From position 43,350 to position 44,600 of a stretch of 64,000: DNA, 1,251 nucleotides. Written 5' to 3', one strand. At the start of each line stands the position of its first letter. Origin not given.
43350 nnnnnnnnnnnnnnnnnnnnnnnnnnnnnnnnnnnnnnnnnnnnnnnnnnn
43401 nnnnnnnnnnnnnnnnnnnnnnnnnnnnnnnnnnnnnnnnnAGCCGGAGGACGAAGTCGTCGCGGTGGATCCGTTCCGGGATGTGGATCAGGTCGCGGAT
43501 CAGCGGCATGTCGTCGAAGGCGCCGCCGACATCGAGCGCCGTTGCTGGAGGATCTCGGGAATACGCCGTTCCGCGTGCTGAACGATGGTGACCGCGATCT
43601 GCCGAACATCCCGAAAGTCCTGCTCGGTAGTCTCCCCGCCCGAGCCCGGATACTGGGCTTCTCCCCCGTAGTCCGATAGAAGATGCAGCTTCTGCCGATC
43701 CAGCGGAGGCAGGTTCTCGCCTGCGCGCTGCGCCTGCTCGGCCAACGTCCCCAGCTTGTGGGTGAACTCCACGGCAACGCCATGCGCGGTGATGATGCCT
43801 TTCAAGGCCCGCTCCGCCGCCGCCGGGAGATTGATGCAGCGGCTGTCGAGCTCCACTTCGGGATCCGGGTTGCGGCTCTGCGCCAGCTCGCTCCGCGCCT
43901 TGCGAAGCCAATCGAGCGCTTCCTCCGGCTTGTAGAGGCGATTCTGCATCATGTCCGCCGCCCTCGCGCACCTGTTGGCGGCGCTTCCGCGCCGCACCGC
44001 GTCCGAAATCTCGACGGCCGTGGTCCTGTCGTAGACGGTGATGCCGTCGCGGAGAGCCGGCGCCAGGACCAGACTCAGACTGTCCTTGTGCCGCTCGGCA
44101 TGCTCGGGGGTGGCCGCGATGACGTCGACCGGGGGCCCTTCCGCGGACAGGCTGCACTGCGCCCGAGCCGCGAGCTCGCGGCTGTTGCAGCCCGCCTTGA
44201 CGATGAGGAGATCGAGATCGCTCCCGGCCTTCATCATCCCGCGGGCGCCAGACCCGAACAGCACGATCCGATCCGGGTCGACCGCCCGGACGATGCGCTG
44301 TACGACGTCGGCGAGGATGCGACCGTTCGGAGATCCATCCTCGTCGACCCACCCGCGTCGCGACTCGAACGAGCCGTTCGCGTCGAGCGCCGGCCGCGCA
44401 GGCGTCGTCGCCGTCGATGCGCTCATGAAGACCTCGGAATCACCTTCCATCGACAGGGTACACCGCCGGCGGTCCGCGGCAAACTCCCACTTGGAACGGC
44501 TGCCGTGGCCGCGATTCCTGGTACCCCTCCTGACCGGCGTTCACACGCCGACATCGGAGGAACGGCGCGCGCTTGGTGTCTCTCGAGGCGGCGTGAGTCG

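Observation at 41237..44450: Two diverged MNT/HEPN modules coupled to pglY starts, one as a single-chain NTase-HEPN fusion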

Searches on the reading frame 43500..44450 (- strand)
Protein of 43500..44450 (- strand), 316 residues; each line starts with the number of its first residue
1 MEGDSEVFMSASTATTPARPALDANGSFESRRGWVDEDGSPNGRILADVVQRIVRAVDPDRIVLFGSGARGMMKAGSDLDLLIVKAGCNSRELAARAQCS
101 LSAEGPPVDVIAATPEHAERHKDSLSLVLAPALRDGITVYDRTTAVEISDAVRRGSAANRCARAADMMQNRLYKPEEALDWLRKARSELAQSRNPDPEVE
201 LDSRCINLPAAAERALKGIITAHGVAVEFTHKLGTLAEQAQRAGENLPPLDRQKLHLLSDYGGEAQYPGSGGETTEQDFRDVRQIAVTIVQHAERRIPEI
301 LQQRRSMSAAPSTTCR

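Call 6: search_protein_families(library=pfam, proteins=[window:43500-44450:-], max_evalue=0.01)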
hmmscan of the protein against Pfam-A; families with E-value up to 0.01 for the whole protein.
window:43500-44450:- (316 aa): 4 families
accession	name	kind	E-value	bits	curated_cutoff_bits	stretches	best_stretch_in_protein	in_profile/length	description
PF05168.19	HEPN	-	5.9e-11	43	22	1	179-293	2-114/117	HEPN domain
PF01909.29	NTP_transf_2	-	2e-06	28.6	21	1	53-118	11-79/93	Nucleotidyltransferase domain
PF18765.7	Polbeta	-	0.00025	21.6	26.9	1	58-111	12-67/93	Polymerase beta, Nucleotidyltransferase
PF22600.2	MTPAP-like_central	-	0.0072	16.9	27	0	49-87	28-67/139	Poly(A) RNA polymerase, mitochondrial-like, central palm domain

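Call 12: find_encoding_contigs(protein=window:43500-44450:-, flank=10000, max_places=10)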
Protein window:43500-44450:- (316 aa): no gene with exactly this product is on record in the collection.

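Call 25: find_homologous_proteins(query=window:43500-44450:-, max_evalue=0.00001)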
Query window:43500-44450:- (316 aa): 33 proteins with E <= 0.00001 among 8000 candidates.
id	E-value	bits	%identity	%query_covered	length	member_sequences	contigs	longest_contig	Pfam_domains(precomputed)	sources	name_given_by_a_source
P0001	7.3e-195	664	99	97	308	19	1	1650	PF05168.20,PF01909.30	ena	-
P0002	1.5e-189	647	97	97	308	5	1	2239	PF05168.20,PF01909.30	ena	-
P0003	1.4e-174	597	89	97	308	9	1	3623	PF05168.20,PF01909.30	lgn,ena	-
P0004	9.6e-171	585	88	97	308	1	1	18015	PF05168.20,PF01909.30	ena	-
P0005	8.5e-170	582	88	97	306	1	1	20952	PF05168.20,PF01909.30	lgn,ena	-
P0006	2.9e-167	573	86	97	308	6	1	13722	PF05168.20,PF01909.30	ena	-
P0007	1.0e-166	572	87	97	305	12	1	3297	PF05168.20,PF01909.30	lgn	-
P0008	7.3e-156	536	83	97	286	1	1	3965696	PF01909.30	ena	-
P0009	1.0e-151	522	85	90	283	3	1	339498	PF05168.20,PF01909.30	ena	-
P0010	1.9e-150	518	81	97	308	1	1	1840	PF05168.20,PF01909.30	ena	-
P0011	8.7e-118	411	90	67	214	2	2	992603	PF05168.20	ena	-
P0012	1.8e-112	394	65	90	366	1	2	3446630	PF05168.20,PF01909.30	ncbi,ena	-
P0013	4.3e-106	373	62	91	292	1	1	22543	PF05168.20,PF01909.30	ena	-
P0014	9.8e-83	296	54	86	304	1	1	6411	PF18765.8,PF05168.20,PF01909.30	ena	-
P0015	6.0e-82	293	49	86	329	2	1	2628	PF05168.20,PF01909.30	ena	-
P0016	4.4e-81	291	53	86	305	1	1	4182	PF05168.20,PF01909.30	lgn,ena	-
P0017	1.2e-80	289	51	94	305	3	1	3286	PF18765.8,PF05168.20,PF01909.30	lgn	-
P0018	4.8e-80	287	53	86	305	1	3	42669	PF05168.20,PF01909.30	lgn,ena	-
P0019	6.0e-80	287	53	86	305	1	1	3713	PF05168.20,PF01909.30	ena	-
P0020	7.0e-80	287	53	86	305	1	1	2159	PF05168.20,PF01909.30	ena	-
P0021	7.2e-80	287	50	94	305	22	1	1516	PF05168.20,PF01909.30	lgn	-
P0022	1.0e-79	286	53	86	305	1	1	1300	PF05168.20,PF01909.30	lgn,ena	-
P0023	1.2e-78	283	46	86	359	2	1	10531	PF05168.20,PF01909.30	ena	-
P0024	1.3e-78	282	53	86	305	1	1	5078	PF05168.20,PF01909.30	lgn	-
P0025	5.6e-57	211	44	85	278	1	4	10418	PF18765.8,PF05168.20,PF01909.30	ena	-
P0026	1.9e-50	190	88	33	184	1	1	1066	PF01909.30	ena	-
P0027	4.5e-47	179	41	85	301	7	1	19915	PF18765.8,PF05168.20,PF01909.30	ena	-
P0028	8.4e-46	175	40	86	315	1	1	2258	PF18765.8,PF05168.20,PF01909.30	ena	-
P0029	2.1e-43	167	39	88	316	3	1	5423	PF18765.8,PF05168.20,PF01909.30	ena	-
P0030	1.3e-39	154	53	47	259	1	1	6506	PF01909.30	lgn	-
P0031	8.3e-36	142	41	64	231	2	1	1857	PF18765.8,PF05168.20,PF01909.30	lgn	-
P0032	1.8e-22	98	40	51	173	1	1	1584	PF05168.20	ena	-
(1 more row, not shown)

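Call 26: find_encoding_contigs(protein=P0012, flank=10000, max_places=3)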
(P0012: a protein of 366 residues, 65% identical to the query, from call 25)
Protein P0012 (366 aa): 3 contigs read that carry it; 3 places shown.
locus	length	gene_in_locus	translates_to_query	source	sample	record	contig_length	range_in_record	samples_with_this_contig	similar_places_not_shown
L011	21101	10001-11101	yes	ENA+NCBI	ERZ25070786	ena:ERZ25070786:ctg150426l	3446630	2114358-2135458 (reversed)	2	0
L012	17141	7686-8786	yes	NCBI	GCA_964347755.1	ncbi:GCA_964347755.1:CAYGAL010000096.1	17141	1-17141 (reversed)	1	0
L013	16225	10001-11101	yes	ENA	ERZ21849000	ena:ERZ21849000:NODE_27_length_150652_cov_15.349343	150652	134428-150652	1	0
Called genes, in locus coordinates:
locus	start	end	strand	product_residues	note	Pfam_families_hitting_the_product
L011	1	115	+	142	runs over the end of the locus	PF07978:NIPSNAP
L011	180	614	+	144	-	PF19545:DUF6069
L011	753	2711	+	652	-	PF01011:PQQ, PF13360:PQQ_2 (faint)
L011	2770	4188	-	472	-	PF12796:Ank_2, PF13606:Ank_3 (faint), PF13637:Ank_4 (weak), PF13857:Ank_5 (faint), PF00023:Ank (weak), PF12796:Ank_2, PF13637:Ank_4 (weak), PF12796:Ank_2 (weak)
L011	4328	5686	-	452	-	PF07586:HXXSHH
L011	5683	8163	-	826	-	PF13442:Cytochrome_CBB3 (faint), PF07635:PSCyt1 (faint), PF07626:PSD3, PF07637:PSD5, PF07631:PSD4, PF07627:PSCyt3, PF07624:PSD2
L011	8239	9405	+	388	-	PF09820:AAA-ATPase_like, PF08011:PDDEXK_9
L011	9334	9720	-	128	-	PF14384:BrnA_antitoxin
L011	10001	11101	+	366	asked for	PF01909:NTP_transf_2 (weak), PF05168:HEPN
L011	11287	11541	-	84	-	-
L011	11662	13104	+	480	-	PF05598:DUF772, PF01609:DDE_Tnp_1 (weak), PF13751:DDE_Tnp_1_6 (weak)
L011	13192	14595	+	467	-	PF05598:DUF772, PF01609:DDE_Tnp_1 (weak), PF13751:DDE_Tnp_1_6 (weak)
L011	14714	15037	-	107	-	-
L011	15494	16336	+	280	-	-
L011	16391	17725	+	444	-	-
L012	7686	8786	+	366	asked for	PF01909:NTP_transf_2 (weak), PF05168:HEPN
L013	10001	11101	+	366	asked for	PF01909:NTP_transf_2 (weak), PF05168:HEPN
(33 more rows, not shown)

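Call 27: find_encoding_contigs(protein=P0005, flank=10000, max_places=3)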
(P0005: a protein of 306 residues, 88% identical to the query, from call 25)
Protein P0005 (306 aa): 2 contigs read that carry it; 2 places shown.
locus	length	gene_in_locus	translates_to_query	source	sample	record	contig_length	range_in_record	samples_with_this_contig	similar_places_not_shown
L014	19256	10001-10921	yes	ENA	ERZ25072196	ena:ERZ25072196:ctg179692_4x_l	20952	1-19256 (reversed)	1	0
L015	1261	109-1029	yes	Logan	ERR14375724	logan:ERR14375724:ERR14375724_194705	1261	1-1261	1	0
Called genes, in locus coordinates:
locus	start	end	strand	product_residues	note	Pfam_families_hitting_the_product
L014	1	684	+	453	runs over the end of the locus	PF09820:AAA-ATPase_like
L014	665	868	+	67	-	PF08011:PDDEXK_9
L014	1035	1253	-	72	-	-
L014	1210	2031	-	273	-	-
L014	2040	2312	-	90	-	-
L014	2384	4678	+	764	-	PF20473:MmeI_Mtase, PF07669:Eco57I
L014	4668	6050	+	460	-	PF22654:DUF7008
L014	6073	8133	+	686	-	PF07505:DUF5131, PF17338:GP88 (weak)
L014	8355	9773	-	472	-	-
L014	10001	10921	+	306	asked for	PF01909:NTP_transf_2 (weak), PF05168:HEPN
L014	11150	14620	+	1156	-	PF27141:PglY_4th, PF26381:BREX_PglY_5th, PF26382:BREX_PglY_6th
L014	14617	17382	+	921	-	PF25862:PglZ_1st, PF25861:PglZ_2nd, PF08665:PglZ, PF25863:PglZ_C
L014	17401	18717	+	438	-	PF10923:BrxC_BrxD, PF13191:AAA_16 (faint), PF13401:AAA_22 (faint)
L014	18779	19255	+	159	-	?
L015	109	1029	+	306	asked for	PF01909:NTP_transf_2 (weak), PF05168:HEPN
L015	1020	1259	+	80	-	?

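Call 28: find_encoding_contigs(protein=P0018, flank=10000, max_places=3)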
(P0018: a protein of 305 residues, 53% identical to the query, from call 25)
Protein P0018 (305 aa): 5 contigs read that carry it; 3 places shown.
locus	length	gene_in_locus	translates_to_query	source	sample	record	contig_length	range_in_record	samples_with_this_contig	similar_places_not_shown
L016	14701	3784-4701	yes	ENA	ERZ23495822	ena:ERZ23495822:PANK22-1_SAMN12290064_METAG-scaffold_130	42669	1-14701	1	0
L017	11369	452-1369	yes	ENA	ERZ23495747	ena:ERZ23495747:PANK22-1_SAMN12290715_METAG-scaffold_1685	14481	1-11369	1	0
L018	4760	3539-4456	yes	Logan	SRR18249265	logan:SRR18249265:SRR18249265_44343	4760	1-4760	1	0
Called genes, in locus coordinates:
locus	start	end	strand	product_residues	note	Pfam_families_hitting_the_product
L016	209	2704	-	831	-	PF12704:MacB_PCD, PF02687:FtsX, PF12704:MacB_PCD, PF02687:FtsX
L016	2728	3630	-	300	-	PF13349:DUF4097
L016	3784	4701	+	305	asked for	PF01909:NTP_transf_2 (weak), PF05168:HEPN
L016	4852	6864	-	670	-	PF03485:Arg_tRNA_synt_N, PF00750:tRNA-synt_1d, PF05746:DALR_1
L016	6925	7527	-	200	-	PF12804:NTP_transf_3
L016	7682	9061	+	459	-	PF25145:NfeD1b_N, PF24961:NfeD_membrane, PF01957:NfeD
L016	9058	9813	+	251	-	PF01145:Band_7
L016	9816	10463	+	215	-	PF05036:SPOR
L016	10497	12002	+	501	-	PF20154:LNT_N, PF00795:CN_hydrolase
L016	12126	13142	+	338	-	PF03462:PCRF, PF00472:RF-1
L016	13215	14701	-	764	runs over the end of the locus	PF00912:Transgly, PF17092:PCB_OB (weak), PF00905:Transpeptidase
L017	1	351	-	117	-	?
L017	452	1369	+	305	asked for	PF01909:NTP_transf_2 (weak), PF05168:HEPN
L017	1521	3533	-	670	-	PF03485:Arg_tRNA_synt_N, PF00750:tRNA-synt_1d, PF05746:DALR_1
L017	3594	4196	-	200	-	PF12804:NTP_transf_3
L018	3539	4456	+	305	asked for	PF01909:NTP_transf_2 (weak), PF05168:HEPN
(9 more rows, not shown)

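Call 29: find_encoding_contigs(protein=P0009, flank=10000, max_places=2)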
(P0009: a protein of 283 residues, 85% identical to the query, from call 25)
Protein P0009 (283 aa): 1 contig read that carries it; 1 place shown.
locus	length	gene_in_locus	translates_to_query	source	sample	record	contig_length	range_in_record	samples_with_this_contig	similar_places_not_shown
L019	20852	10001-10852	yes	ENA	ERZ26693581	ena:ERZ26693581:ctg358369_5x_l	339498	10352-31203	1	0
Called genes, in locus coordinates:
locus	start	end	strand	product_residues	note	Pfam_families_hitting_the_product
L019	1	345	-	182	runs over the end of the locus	PF00080:Sod_Cu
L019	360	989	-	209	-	-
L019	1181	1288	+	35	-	-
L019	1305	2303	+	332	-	-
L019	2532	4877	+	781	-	PF04392:ABC_sub_bind, PF02321:OEP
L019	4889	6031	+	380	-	PF00364:Biotin_lipoyl (faint), PF25990:Beta-barrel_YknX (faint), PF25954:Beta-barrel_RND_2, PF25989:YknX_C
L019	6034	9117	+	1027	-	PF00873:ACR_tran, PF02355:SecD_SecF_C (weak), PF03176:MMPL (weak)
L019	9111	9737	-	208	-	PF05685:Uma2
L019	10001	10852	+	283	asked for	PF01909:NTP_transf_2 (weak), PF05168:HEPN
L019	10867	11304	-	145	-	PF04343:DUF488, PF22751:DUF488-N3a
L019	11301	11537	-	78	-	-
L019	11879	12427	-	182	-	PF03050:DDE_Tnp_IS66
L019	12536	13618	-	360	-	PF04343:DUF488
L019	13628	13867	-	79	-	PF22557:DuOB (weak)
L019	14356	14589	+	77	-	PF01402:RHH_1 (weak)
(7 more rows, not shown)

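Call 30: find_encoding_contigs(protein=P0013, flank=10000, max_places=2)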
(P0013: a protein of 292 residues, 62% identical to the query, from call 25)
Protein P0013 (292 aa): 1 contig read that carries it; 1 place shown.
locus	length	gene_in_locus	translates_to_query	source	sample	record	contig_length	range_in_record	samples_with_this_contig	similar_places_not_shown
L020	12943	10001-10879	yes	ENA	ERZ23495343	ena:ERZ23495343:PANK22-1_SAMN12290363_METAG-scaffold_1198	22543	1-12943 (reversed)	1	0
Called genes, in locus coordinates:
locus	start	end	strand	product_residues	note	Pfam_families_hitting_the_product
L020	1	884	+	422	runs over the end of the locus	-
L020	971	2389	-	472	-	-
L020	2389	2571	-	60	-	-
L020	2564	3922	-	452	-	PF07586:HXXSHH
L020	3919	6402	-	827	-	PF13442:Cytochrome_CBB3 (faint), PF07626:PSD3, PF07637:PSD5, PF07631:PSD4, PF07627:PSCyt3, PF07624:PSD2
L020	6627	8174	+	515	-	PF09820:AAA-ATPase_like, PF08011:PDDEXK_9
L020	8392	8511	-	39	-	-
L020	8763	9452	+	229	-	-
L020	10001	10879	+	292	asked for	PF01909:NTP_transf_2 (weak), PF05168:HEPN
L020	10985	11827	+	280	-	-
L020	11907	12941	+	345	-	?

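Call 31: find_encoding_contigs(protein=P0027, flank=10000, max_places=2)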
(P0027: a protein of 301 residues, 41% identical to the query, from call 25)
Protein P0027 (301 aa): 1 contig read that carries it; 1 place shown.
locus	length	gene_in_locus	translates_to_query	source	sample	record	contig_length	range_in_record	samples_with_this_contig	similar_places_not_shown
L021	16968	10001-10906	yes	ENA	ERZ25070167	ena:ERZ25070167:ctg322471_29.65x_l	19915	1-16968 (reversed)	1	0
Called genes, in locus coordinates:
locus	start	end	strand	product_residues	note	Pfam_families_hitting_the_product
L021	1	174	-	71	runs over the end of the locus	-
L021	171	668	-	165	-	-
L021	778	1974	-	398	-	PF01555:N6_N4_Mtase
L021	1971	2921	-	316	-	-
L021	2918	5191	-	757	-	PF13676:TIR_2, PF24389:ORC-CDC6-like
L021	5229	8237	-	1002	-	PF01555:N6_N4_Mtase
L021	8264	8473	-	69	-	PF16277:DUF4926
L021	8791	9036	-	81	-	-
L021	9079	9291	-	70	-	-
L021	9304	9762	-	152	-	PF04014:MazE_antitoxin (weak)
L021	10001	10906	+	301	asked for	PF01909:NTP_transf_2, PF18765:Polbeta (weak), PF05168:HEPN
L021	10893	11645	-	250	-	PF00593:TonB_dep_Rec_b-barrel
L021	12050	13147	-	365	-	PF07715:Plug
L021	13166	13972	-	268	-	PF08241:Methyltransf_11, PF13649:Methyltransf_25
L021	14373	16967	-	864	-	?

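Call 60: search_solved_structures(query=window:43500-44450:-, max_evalue=1, show_alignments=2)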
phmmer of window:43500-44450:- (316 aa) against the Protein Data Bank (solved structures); distinct sequences matched with E-value up to 1: 4.
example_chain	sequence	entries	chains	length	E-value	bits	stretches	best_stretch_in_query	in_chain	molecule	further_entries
9z7q_I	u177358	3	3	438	0.023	17.3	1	46-83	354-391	Cmr1-MntA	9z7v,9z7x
1no5_A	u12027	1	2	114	0.13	14.8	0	49-85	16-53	Hypothetical protein HI0073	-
1wot_A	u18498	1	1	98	0.17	14.4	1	60-106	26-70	PUTATIVE MINIMAL NUCLEOTIDYLTRANSFERASE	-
1rrz_A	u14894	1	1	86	0.19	14.3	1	70-122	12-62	Glycogen synthesis protein glgS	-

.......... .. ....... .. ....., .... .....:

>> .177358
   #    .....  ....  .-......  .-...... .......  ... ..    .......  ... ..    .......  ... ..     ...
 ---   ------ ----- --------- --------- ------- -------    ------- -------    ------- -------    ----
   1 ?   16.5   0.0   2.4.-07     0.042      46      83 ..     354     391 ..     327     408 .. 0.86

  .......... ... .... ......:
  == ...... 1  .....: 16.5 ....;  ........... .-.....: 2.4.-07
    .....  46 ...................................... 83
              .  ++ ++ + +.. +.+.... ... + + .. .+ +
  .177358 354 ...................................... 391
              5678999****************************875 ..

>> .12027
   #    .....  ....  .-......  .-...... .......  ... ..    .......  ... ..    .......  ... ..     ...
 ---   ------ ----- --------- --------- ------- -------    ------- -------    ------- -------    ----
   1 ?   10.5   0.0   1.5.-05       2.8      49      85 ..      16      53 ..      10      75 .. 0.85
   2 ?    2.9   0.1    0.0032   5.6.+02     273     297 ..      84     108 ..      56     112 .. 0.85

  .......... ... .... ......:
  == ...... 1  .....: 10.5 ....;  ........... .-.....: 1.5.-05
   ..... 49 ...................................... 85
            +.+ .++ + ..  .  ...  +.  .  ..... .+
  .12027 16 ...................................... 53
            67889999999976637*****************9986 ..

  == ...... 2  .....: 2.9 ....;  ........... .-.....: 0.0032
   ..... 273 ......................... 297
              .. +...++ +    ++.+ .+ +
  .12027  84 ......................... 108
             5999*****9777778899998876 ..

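Call 67: search_protein_families(library=padloc, proteins=[window:43500-44450:-], max_evalue=0.001)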
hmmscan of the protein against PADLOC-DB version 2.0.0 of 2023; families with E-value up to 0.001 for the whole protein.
window:43500-44450:- (316 aa): 5 families
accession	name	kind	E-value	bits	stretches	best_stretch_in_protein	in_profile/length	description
PDLC04907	PDC-S09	-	5e-06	24.6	1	48-96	16-64/114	-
PDLC04903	PDC-S09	-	5.4e-06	24.7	1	60-87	27-54/108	-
PDLC04902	PDC-S09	-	6.8e-05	21.1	1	51-90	13-52/97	-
PDLC04904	PDC-S09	-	7.4e-05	20.9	1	50-84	16-50/104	-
PDLC04368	PDC-M05A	-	0.00058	17.7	1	63-96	111-144/201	-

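Call 68: search_protein_families(library=ncbifam, proteins=[window:43500-44450:-], max_evalue=0.001)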
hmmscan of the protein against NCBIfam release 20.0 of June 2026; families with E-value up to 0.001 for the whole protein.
window:43500-44450:- (316 aa): 1 family
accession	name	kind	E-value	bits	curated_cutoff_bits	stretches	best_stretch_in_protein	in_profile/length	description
NF047752.1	MntA_antitoxin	equivalog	5.3e-05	23.1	60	1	57-111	5-60/106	type VII toxin-antitoxin system MntA family adenylyltransferase antitoxin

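Call 69: predict_structure(alignment_id=A4)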
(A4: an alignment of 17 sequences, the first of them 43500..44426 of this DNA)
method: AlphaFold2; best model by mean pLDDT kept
length: 308 residues; sequences in the alignment: 17
mean_pLDDT: 74.8   pTM: 0.52
mean pLDDT of the five models: 74.8, 73.8, 73.2, 71.3, 71.1
residues with pLDDT >= 90: 81; 70-90: 134; 50-70: 41; < 50: 52
segments of 3 or more residues with pLDDT < 50: 1-23, 116-119, 155-160, 253-264, 302-308
pLDDT, mean of each block of 10 residues (from residue 1): 30 34 67 91 95 90 78 88 78 81 80 56 78 91 86 51 73 90 71 70 89 87 80 91 70 41 58 86 96 86 46
secondary structure, 60 per line:
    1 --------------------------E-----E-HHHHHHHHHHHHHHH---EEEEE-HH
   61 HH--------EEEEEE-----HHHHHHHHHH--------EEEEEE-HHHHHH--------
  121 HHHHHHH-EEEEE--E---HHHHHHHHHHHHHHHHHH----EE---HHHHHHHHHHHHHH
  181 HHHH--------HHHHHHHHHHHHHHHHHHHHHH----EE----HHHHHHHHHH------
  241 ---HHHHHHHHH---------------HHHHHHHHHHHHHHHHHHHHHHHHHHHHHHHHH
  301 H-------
elements in order: H35-49 E53-57 H59-62 E71-76 H82-91 E100-105 H107-112 H121-127 E129-133 H140-157 H167-184 H193-214 H225-234 H244-252 H268-301
